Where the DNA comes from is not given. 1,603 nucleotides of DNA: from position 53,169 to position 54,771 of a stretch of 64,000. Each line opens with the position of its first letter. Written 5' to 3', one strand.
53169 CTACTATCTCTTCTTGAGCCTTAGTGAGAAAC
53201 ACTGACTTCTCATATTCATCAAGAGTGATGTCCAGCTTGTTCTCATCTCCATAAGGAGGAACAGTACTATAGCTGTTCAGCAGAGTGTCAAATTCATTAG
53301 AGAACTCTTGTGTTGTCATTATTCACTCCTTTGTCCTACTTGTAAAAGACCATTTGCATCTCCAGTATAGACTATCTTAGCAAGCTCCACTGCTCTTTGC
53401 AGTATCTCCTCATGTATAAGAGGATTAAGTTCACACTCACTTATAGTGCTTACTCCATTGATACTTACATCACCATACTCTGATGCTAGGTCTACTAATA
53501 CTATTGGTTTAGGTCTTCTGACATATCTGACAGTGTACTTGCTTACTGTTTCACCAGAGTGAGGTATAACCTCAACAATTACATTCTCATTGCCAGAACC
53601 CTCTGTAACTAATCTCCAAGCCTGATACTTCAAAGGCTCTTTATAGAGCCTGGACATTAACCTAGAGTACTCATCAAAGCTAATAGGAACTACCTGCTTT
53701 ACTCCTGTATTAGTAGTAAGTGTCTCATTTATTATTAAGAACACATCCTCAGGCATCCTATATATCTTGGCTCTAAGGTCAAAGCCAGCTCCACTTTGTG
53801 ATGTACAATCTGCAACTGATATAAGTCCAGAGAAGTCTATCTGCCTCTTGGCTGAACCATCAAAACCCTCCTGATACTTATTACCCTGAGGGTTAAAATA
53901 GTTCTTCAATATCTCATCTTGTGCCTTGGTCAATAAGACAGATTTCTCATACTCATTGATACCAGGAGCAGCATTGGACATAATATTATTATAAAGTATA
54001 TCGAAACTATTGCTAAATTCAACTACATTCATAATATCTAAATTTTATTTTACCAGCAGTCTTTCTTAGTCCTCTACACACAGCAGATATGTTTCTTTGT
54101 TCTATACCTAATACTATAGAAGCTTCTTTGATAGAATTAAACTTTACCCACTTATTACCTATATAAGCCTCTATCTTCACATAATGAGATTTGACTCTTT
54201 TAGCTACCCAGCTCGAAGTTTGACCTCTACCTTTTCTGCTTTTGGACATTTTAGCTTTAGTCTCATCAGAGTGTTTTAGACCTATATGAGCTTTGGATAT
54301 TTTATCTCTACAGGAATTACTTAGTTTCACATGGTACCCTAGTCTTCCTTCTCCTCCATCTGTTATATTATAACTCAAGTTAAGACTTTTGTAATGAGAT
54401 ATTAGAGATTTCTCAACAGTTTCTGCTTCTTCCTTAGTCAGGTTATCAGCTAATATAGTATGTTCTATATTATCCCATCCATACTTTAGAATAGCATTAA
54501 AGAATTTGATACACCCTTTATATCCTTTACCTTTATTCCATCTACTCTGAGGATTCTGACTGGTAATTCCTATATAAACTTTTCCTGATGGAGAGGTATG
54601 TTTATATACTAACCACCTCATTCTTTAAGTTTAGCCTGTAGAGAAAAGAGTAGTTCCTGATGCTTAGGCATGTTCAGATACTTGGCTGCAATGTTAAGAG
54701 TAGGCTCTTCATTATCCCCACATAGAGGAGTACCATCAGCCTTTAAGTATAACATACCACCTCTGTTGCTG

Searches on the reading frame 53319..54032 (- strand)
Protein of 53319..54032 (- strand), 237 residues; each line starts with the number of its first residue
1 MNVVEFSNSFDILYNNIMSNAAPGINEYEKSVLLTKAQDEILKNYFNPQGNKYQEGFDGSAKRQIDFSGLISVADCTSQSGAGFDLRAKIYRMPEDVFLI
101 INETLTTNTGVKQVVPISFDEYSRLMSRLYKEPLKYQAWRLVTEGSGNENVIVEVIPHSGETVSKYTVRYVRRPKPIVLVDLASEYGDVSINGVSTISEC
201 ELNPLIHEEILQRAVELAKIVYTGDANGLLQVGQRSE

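Call 60: search_protein_families(library=pfam, proteins=[window:53319-54032:-], max_evalue=0.01)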
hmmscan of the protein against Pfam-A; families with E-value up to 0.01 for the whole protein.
window:53319-54032:- (237 aa): 1 family
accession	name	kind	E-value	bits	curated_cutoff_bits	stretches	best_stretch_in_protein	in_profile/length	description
PF25710.1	CrAss_Ring_3_4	-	2.5e-60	204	27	1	1-227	1-227/230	Phage tail ring protein 3/4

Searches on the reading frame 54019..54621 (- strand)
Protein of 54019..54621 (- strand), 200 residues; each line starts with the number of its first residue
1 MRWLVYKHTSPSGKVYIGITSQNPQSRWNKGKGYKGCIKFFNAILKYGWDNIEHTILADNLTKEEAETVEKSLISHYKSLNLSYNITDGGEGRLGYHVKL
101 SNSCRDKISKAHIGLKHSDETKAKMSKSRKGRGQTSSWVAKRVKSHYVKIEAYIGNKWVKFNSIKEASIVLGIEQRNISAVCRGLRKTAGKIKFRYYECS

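Call 60: search_protein_families(library=pfam, proteins=[window:54019-54621:-], max_evalue=0.01)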
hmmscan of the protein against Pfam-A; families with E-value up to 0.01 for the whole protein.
window:54019-54621:- (200 aa): 3 families
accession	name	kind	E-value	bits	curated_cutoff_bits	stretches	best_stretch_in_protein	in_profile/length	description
PF01541.30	GIY-YIG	-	3.7e-07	30.8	22.6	1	3-79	2-74/78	GIY-YIG catalytic domain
PF22083.2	I-HmuI_NUMOD-like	-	5.2e-07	29.6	27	1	158-194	9-45/46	DNA endonuclease I-HmuI-like, NUMOD-like domain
PF07460.16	NUMOD3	-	3.6e-05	24.1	20.4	1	114-132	1-19/37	NUMOD3 motif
